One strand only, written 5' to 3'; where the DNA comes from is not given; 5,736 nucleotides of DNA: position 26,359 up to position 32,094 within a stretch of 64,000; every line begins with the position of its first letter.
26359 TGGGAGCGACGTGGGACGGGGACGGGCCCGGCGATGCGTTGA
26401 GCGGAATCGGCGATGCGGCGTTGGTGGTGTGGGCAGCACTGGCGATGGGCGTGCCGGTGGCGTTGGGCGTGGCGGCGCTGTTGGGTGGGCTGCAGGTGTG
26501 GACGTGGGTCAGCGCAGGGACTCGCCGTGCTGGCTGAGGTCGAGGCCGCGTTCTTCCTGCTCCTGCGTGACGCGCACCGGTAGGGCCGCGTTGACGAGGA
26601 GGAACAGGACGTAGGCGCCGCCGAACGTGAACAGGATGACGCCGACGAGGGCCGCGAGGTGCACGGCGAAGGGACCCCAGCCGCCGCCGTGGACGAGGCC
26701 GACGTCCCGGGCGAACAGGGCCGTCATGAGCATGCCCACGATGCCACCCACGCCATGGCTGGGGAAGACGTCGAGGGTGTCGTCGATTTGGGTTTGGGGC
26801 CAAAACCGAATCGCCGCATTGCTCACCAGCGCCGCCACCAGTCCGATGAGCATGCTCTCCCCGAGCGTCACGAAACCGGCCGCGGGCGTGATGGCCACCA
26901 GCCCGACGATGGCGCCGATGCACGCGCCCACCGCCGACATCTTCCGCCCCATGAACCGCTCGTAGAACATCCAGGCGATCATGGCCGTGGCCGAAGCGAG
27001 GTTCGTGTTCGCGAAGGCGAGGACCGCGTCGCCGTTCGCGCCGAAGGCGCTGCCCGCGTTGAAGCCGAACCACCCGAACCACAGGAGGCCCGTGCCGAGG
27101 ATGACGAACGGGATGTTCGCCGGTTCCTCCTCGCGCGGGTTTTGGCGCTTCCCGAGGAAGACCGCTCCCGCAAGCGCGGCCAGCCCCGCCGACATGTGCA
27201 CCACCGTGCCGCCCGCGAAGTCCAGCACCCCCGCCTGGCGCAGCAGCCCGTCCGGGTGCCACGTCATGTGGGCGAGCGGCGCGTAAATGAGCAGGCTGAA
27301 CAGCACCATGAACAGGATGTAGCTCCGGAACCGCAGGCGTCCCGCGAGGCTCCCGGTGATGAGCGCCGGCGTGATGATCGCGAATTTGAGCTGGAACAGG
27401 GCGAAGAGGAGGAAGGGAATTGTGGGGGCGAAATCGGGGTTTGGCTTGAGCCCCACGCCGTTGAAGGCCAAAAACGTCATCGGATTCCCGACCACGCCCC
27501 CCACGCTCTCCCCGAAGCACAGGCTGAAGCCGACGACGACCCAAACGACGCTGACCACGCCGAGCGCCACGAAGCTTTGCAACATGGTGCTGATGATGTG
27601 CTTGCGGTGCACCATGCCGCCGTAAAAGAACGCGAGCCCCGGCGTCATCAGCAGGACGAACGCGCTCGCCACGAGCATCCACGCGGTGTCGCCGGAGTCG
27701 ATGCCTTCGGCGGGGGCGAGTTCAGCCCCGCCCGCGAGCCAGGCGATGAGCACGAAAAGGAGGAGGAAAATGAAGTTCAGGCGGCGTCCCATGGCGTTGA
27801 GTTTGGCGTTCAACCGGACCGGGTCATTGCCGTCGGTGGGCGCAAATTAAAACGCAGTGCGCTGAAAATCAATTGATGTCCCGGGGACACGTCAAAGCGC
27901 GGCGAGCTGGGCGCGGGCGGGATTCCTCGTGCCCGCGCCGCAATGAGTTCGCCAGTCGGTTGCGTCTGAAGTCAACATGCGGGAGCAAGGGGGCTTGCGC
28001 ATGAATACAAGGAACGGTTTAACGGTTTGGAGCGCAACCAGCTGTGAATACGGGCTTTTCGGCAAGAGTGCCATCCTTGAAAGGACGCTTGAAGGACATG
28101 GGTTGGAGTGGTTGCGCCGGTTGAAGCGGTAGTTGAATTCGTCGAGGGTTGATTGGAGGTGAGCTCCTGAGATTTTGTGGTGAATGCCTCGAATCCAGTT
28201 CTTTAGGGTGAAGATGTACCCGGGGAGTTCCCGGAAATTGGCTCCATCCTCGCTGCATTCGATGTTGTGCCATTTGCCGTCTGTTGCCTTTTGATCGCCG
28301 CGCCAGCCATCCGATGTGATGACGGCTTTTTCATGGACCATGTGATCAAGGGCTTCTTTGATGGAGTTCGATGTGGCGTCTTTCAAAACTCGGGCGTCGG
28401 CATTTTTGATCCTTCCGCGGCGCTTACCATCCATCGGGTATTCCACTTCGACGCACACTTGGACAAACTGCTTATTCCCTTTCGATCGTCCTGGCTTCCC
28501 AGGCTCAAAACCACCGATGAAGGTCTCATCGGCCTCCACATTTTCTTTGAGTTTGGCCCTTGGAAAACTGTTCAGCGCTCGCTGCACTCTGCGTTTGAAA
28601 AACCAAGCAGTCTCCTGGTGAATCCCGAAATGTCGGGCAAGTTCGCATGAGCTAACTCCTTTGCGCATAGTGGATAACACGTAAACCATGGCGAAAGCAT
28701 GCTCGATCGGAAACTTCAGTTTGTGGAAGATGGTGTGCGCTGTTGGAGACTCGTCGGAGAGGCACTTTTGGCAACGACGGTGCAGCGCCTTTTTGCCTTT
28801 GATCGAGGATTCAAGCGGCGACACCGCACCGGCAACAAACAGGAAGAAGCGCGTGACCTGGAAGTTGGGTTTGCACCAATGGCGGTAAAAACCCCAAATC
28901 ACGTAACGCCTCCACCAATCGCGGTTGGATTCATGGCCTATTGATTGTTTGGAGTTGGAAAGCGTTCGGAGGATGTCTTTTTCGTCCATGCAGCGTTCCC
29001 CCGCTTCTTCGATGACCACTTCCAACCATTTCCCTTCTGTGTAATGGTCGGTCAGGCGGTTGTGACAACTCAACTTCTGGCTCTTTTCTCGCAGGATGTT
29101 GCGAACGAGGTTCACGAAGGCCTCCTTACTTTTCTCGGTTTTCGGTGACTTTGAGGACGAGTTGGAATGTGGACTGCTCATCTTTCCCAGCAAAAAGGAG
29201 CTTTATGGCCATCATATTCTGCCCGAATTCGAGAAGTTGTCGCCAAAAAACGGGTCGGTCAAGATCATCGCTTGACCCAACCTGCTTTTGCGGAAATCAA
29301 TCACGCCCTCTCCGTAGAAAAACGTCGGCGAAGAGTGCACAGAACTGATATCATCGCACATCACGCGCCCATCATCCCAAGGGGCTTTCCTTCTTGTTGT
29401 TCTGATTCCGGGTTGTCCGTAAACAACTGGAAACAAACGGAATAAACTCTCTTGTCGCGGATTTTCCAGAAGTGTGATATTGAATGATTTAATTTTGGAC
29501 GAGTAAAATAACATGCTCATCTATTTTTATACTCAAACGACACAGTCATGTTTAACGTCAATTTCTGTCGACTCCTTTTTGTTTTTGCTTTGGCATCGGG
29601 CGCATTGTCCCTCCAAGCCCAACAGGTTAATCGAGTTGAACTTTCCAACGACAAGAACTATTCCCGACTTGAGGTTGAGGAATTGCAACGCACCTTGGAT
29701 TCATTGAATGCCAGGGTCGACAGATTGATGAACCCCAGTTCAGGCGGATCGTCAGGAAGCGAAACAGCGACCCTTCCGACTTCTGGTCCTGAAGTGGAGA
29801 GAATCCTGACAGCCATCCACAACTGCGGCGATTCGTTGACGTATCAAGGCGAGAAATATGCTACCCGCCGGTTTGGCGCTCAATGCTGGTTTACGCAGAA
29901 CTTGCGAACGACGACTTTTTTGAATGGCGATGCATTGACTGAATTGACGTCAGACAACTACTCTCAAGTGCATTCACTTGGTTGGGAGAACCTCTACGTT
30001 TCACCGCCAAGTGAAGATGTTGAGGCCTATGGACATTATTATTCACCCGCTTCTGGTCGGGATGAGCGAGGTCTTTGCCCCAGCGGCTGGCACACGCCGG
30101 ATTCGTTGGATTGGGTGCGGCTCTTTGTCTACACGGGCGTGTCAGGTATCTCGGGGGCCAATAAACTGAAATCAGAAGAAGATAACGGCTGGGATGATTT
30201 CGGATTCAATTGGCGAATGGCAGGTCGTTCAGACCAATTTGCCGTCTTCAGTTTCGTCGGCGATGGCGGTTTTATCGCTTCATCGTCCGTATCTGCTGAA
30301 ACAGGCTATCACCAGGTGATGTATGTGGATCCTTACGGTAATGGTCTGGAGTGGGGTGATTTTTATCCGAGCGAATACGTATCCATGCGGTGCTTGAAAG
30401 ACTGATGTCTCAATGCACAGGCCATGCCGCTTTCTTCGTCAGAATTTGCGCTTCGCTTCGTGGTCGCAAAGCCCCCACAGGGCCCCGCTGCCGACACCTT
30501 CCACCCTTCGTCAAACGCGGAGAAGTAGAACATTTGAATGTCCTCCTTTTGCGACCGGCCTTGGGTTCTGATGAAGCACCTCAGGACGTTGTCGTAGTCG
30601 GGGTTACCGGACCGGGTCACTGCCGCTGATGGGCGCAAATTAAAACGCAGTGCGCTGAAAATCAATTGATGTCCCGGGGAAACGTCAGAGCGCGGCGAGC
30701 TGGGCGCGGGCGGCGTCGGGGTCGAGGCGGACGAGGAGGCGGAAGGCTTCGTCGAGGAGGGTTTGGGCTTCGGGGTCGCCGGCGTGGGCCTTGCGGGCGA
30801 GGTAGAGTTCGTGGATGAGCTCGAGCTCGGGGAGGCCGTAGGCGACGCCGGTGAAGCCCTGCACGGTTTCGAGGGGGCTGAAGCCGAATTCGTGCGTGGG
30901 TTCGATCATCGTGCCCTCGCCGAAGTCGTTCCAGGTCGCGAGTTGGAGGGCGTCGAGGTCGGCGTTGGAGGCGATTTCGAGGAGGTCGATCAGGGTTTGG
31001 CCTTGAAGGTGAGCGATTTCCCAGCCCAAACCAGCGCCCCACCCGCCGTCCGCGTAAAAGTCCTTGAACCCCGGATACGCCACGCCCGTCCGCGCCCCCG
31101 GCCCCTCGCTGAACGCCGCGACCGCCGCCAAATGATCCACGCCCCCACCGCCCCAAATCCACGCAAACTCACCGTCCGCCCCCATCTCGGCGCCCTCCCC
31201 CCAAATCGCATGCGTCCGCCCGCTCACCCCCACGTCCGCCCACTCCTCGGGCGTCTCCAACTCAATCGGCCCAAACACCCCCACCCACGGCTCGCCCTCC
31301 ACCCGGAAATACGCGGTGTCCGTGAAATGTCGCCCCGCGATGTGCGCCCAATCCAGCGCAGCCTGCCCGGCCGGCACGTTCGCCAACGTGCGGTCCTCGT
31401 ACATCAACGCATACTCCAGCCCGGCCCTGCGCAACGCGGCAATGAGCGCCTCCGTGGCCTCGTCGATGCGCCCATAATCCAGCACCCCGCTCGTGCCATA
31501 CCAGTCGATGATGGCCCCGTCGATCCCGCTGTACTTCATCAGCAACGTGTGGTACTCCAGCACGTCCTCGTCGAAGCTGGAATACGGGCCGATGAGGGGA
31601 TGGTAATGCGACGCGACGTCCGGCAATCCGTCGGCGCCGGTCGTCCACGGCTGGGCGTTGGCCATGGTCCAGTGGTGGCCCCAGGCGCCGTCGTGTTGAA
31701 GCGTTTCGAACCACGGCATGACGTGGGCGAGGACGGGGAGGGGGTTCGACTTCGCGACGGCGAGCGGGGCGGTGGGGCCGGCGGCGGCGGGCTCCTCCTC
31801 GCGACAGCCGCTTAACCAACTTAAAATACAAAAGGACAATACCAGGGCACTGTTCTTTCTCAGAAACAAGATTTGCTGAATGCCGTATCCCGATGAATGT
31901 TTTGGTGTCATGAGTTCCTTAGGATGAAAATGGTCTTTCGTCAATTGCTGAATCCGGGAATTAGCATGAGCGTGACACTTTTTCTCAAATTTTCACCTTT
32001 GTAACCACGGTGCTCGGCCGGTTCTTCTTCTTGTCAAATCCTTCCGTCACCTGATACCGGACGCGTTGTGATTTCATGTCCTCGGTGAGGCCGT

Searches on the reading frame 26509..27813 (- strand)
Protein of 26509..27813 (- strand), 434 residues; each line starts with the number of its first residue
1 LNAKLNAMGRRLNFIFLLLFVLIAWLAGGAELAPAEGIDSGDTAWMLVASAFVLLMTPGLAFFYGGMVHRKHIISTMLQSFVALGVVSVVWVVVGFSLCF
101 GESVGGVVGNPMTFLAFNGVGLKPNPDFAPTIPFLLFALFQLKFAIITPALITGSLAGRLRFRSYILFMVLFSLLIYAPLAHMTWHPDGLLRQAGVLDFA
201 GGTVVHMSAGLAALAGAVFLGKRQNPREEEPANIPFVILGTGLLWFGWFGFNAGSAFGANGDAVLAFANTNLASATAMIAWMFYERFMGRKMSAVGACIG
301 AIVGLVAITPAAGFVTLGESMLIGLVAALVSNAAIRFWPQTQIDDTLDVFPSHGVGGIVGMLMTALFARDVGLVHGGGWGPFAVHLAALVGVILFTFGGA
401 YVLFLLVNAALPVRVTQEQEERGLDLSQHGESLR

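Call 72: search_protein_families(library=pfam, proteins=[window:26509-27813:-], max_evalue=0.00001)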
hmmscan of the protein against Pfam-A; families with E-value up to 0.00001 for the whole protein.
window:26509-27813:- (434 aa): 1 family
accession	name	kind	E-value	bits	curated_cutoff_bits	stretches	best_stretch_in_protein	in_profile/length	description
PF00909.26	Ammonium_transp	-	1.3e-109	367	23.2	1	44-432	1-397/399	Ammonium Transporter Family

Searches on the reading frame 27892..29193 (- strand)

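Call 17: search_protein_families(library=pfam, proteins=[window:27892-29193:-], max_evalue=0.001)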
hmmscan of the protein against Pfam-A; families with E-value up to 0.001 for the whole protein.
window:27892-29193:- (433 aa): 1 family
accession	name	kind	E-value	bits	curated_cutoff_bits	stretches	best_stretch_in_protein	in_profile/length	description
PF12762.13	DDE_Tnp_IS1595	-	1.6e-16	61.1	27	1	214-358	1-153/153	ISXO2-like transposase domain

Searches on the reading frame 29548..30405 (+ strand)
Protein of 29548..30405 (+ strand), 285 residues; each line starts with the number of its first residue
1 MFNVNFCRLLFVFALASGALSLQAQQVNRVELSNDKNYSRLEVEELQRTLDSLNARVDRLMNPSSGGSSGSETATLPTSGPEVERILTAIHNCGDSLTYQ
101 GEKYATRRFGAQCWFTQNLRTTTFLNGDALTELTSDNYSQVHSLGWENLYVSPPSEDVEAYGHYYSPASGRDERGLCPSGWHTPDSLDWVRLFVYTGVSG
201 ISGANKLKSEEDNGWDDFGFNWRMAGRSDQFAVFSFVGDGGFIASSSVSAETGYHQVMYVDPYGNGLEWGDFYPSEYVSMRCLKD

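Call 17: search_protein_families(library=pfam, proteins=[window:29548-30405:+], max_evalue=0.001)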
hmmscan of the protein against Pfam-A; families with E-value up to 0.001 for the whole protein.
window:29548-30405:+ (285 aa): 1 family
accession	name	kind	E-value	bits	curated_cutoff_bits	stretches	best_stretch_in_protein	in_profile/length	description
PF09603.15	Fib_succ_major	-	8.1e-20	72.3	33.9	1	109-284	3-187/187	Fibrobacter succinogenes major domain (Fib_succ_major)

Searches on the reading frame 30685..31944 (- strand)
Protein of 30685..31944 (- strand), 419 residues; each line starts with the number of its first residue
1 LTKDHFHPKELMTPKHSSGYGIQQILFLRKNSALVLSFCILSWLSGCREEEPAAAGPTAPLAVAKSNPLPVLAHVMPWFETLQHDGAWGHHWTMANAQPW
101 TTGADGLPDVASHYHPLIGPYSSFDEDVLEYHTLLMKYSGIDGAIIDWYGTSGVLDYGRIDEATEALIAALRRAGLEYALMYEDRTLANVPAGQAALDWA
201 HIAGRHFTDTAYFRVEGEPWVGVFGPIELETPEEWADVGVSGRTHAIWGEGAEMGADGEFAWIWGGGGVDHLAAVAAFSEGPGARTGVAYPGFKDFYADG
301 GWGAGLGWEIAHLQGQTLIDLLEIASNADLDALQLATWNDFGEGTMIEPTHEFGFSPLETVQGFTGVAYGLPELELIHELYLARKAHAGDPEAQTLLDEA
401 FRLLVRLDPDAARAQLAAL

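Call 17: search_protein_families(library=pfam, proteins=[window:30685-31944:-], max_evalue=0.001)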
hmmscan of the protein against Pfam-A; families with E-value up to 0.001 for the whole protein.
window:30685-31944:- (419 aa): 2 families
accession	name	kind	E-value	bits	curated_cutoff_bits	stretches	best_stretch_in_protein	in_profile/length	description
PF16317.11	Glyco_hydro_99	-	4.7e-07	29.7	33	1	76-243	11-179/341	Glycosyl hydrolase family 99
PF14307.12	Glyco_tran_WbsX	-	1.2e-05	25.4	25.1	0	329-360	318-349/350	Glycosyltransferase WbsX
